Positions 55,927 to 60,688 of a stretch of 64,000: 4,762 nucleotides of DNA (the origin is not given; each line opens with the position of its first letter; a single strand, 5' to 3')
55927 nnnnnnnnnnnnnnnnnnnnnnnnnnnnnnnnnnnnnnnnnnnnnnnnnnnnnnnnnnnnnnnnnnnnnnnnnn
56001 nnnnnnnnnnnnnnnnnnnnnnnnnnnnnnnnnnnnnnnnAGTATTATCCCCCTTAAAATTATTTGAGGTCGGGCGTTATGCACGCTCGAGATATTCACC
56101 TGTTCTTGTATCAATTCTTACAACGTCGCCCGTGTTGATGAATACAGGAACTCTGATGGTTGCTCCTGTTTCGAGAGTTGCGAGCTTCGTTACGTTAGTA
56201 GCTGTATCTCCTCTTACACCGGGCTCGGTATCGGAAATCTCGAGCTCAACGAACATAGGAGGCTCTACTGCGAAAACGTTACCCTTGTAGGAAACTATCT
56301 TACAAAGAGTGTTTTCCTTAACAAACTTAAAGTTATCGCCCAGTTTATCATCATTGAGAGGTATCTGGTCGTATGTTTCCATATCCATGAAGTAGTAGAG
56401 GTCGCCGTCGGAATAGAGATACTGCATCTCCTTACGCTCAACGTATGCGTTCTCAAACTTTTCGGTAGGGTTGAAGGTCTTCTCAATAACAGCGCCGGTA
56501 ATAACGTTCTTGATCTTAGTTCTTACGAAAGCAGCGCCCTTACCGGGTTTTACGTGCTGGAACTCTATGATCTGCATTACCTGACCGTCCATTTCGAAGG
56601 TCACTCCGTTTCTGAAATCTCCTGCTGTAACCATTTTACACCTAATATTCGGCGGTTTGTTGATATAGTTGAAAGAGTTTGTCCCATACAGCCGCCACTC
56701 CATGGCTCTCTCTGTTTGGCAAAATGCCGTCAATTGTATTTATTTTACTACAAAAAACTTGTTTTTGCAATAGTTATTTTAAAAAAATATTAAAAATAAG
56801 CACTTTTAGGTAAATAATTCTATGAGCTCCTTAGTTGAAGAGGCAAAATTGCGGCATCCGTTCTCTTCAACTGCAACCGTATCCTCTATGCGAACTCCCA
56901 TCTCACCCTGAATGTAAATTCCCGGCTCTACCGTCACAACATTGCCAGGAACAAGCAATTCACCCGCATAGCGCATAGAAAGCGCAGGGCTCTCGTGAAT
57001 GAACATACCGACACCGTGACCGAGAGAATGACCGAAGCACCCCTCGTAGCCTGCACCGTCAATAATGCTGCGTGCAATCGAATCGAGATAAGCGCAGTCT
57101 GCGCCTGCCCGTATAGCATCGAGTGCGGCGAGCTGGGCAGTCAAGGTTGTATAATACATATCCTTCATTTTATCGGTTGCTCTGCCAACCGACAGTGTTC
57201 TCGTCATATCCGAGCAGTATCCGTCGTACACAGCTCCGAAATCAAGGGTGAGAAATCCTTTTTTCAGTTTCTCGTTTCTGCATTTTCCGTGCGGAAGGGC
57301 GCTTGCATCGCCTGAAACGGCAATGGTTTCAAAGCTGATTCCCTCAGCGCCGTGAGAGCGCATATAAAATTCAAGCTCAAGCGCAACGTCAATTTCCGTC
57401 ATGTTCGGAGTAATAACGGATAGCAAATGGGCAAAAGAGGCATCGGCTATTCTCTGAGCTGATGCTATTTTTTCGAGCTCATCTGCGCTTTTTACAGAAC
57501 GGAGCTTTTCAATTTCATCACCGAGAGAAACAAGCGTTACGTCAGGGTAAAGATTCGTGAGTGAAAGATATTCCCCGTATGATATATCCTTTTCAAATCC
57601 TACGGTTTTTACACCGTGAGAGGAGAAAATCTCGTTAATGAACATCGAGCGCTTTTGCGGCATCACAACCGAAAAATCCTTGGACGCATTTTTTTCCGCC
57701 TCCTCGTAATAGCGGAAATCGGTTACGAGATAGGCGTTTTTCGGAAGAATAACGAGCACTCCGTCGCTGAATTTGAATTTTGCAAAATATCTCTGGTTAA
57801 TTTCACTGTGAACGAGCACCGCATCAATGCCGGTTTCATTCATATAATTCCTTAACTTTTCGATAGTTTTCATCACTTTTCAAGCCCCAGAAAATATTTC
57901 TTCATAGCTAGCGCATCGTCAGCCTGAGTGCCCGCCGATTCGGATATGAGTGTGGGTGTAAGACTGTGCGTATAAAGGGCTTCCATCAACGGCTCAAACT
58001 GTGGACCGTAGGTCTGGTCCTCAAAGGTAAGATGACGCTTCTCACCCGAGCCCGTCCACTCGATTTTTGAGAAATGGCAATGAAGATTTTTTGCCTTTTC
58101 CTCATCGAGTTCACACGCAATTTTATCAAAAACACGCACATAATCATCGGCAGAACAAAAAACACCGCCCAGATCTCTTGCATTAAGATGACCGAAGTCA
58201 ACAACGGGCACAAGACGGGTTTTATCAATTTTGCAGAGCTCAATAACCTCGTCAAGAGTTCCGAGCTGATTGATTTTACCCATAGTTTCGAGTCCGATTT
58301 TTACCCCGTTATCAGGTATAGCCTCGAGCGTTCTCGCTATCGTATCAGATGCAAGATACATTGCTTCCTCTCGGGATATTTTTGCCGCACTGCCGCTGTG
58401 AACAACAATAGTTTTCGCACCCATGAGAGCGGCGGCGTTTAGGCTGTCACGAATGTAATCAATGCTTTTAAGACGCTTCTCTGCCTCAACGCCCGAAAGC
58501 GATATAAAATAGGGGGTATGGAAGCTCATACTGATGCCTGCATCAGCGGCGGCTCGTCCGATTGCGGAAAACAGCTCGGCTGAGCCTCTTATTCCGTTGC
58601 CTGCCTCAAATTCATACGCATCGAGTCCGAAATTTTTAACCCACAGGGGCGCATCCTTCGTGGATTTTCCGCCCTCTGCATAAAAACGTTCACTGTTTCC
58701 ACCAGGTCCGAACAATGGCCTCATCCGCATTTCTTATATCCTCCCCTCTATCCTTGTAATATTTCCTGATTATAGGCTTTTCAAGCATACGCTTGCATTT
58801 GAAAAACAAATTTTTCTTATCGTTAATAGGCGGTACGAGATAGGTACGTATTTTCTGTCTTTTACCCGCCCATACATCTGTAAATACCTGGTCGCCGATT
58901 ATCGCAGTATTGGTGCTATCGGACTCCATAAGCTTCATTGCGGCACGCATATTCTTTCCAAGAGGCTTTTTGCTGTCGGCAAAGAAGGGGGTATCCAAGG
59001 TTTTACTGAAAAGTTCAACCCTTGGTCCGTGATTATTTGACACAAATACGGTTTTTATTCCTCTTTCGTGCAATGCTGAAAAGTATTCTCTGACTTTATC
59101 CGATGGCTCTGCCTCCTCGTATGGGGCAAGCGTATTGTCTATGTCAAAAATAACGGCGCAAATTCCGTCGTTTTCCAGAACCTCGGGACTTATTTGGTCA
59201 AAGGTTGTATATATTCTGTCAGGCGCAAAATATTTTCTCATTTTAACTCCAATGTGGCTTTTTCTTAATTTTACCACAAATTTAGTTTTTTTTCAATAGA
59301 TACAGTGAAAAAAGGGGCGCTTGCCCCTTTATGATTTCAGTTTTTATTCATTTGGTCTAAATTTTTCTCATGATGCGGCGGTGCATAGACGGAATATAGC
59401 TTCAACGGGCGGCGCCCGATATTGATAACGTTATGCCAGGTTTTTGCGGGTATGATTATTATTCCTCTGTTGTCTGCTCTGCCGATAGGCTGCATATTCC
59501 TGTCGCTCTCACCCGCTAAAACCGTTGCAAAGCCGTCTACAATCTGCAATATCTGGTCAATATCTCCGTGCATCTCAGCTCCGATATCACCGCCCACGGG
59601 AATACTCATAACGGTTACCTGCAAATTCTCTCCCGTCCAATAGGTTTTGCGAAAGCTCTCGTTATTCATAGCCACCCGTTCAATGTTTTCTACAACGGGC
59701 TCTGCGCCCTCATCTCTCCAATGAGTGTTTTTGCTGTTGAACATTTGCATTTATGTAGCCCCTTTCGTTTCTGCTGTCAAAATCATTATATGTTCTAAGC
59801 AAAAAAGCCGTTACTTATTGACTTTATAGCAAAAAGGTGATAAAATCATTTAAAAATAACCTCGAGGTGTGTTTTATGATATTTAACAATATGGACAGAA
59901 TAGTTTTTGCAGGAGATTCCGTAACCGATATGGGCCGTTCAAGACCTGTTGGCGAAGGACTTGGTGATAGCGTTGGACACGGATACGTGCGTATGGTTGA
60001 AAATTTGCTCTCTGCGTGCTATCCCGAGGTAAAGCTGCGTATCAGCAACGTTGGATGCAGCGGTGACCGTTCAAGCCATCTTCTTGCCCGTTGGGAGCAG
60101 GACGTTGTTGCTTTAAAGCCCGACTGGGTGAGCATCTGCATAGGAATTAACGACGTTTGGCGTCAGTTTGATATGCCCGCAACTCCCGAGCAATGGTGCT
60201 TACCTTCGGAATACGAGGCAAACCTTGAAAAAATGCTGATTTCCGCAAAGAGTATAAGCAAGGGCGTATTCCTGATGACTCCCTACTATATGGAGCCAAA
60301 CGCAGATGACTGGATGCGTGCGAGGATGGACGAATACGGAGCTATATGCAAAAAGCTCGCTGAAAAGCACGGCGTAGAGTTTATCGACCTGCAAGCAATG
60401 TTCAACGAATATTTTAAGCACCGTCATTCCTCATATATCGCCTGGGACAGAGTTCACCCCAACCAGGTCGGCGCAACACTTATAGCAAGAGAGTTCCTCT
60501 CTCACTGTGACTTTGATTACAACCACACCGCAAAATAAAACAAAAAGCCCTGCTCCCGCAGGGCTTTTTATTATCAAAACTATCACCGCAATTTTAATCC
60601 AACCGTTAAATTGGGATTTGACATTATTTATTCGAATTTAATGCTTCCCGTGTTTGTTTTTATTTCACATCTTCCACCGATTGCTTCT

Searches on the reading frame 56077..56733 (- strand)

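Call 6: search_protein_families(library=pfam, proteins=[window:56077-56733:-], max_evalue=0.01)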
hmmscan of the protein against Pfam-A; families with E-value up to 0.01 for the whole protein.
window:56077-56733:- (218 aa): 3 families
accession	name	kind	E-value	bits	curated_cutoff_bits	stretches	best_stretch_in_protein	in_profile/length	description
PF08207.18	EFP_N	-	2.2e-29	101.7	23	1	36-93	1-58/58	Elongation factor P (EF-P) KOW-like domain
PF09285.17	Elong-fact-P_C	-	4.3e-27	94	25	1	162-217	1-56/56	Elongation factor P, C-terminal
PF01132.26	EFP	-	3.3e-23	81.8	27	1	101-153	1-53/54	Elongation factor P (EF-P) OB domain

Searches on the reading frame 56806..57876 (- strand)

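Call 6: search_protein_families(library=pfam, proteins=[window:56806-57876:-], max_evalue=0.01)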
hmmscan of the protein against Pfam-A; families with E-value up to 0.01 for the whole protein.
window:56806-57876:- (356 aa): 2 families
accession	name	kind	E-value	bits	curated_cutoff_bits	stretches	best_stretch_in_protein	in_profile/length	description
PF00557.29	Peptidase_M24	-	2.4e-61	207.6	23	1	135-338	1-208/208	Metallopeptidase family M24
PF01321.24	Creatinase_N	-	8.7e-23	81.7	22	1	5-128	2-128/128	Creatinase/Prolidase N-terminal domain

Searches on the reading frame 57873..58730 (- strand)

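Call 6: search_protein_families(library=pfam, proteins=[window:57873-58730:-], max_evalue=0.01)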
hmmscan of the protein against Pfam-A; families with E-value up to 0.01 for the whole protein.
window:57873-58730:- (285 aa): 1 family
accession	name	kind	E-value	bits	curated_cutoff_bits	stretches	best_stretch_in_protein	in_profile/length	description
PF01261.30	AP_endonuc_2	-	7.8e-28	98.3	31.1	1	30-254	3-218/249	Xylose isomerase-like TIM barrel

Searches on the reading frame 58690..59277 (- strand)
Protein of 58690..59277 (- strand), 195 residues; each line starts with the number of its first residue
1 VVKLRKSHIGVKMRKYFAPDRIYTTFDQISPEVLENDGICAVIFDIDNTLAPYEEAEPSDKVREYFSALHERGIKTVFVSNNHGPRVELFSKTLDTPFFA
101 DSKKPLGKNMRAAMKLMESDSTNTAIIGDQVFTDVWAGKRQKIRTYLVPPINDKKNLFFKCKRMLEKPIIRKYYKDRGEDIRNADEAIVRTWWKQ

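Call 6: search_protein_families(library=pfam, proteins=[window:58690-59277:-], max_evalue=0.01)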
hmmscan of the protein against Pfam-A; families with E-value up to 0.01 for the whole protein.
window:58690-59277:- (195 aa): 6 families
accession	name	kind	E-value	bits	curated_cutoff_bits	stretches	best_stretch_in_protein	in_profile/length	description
PF00702.32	Hydrolase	-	6e-10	40.3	26.4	1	54-140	95-189/191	haloacid dehalogenase-like hydrolase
PF09419.16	PGP_phosphatase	-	2.3e-08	34.3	20.4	1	12-140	12-155/168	Mitochondrial PGP phosphatase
PF13419.12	HAD_2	-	4.9e-07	30.5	23.8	1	55-148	77-178/178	Haloacid dehalogenase-like hydrolase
PF13242.12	Hydrolase_like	-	3.4e-06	27.3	22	1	104-148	4-48/75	HAD-hyrolase-like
PF13344.12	Hydrolase_6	-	8.7e-06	26.1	27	1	42-130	1-89/101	Haloacid dehalogenase-like hydrolase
PF08282.18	Hydrolase_3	-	0.00066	19.9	20.9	1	42-95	1-53/255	haloacid dehalogenase-like hydrolase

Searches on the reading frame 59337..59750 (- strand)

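Call 6: search_protein_families(library=pfam, proteins=[window:59337-59750:-], max_evalue=0.01)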
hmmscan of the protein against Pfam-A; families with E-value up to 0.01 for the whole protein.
window:59337-59750:- (137 aa): 1 family
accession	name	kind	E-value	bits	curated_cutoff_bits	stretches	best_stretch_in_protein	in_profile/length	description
PF07883.17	Cupin_2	-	1.8e-05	24.8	27.2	1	47-122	2-70/70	Cupin domain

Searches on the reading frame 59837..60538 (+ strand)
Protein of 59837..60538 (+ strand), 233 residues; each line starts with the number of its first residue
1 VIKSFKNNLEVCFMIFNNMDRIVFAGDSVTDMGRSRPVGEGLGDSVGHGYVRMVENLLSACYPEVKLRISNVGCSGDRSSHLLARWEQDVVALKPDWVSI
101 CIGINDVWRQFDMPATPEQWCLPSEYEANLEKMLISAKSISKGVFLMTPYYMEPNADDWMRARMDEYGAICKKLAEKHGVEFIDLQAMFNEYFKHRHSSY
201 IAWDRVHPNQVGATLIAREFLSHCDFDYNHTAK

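Call 6: search_protein_families(library=pfam, proteins=[window:59837-60538:+], max_evalue=0.01)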
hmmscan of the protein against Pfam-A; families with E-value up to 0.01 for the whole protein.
window:59837-60538:+ (233 aa): 4 families
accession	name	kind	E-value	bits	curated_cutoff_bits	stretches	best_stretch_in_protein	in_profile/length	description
PF13472.12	Lipase_GDSL_2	-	2.7e-28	100.1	32.9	1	24-213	1-176/178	GDSL-like Lipase/Acylhydrolase family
PF00657.28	Lipase_GDSL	-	2e-15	57.9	23.6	1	22-219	1-207/208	GDSL-like Lipase/Acylhydrolase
PF04311.20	DUF459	-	9.2e-06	25.6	27.2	1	43-221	6-195/197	Protein of unknown function (DUF459)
PF19040.6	SGNH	-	0.0036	17.5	27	0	157-221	180-247/248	SGNH domain (fused to AT3 domains)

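Call 34: find_encoding_contigs(protein=window:59837-60538:+, flank=5000, max_places=10)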
Protein window:59837-60538:+ (233 aa): no gene with exactly this product is on record in the collection.

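Call 35: find_encoding_contigs(protein=window:59876-60538:+, flank=5000, max_places=10)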
Protein window:59876-60538:+ (220 aa): 6 contigs read that carry it; 5 places shown.
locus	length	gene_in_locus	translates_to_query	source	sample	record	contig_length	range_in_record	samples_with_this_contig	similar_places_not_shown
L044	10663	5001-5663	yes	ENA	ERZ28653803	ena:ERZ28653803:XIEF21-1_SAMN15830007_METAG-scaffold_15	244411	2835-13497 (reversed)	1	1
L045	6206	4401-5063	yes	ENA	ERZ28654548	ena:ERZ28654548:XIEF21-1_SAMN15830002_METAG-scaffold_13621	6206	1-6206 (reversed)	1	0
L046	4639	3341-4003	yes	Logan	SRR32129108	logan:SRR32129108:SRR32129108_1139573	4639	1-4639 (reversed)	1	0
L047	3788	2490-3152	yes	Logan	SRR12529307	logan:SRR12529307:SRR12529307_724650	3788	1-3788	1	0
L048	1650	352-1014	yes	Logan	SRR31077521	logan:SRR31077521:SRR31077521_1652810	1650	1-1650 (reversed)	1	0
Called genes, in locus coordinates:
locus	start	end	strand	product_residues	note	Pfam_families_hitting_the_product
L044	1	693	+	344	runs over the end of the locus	PF11258:DUF3048 (weak), PF17479:DUF3048_C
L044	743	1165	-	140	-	-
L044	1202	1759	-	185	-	PF08207:EFP_N, PF01132:EFP, PF09285:Elong-fact-P_C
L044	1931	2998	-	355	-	PF01321:Creatinase_N, PF00557:Peptidase_M24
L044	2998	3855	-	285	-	PF01261:AP_endonuc_2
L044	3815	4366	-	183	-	PF09419:PGP_phosphatase (weak), PF13344:Hydrolase_6 (weak), PF13419:HAD_2 (faint), PF00702:Hydrolase, PF13242:Hydrolase_like (weak)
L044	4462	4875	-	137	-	PF07883:Cupin_2 (faint)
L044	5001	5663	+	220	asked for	PF00657:Lipase_GDSL, PF13472:Lipase_GDSL_2, PF04311:DUF459 (weak)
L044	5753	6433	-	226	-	PF13349:DUF4097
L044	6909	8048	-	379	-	PF14659:Phage_int_SAM_3, PF22022:Phage_int_M (weak), PF00589:Phage_integrase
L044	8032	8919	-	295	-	PF19553:DUF6076 (weak)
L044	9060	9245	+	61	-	-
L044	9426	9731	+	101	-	-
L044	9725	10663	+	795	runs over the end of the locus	PF08706:D5_N, PF19263:DUF5906 (weak)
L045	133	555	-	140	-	-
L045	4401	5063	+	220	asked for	PF00657:Lipase_GDSL, PF13472:Lipase_GDSL_2, PF04311:DUF459 (weak)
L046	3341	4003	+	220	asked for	PF00657:Lipase_GDSL, PF13472:Lipase_GDSL_2, PF04311:DUF459 (weak)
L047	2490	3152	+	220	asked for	PF00657:Lipase_GDSL, PF13472:Lipase_GDSL_2, PF04311:DUF459 (weak)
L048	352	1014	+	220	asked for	PF00657:Lipase_GDSL, PF13472:Lipase_GDSL_2, PF04311:DUF459 (weak)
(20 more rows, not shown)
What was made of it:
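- Tried and rejected: Empty-site search via the GDSL neighbour: every contig carries the DUF4097 gene or breaks inside it (calls 34, 35).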
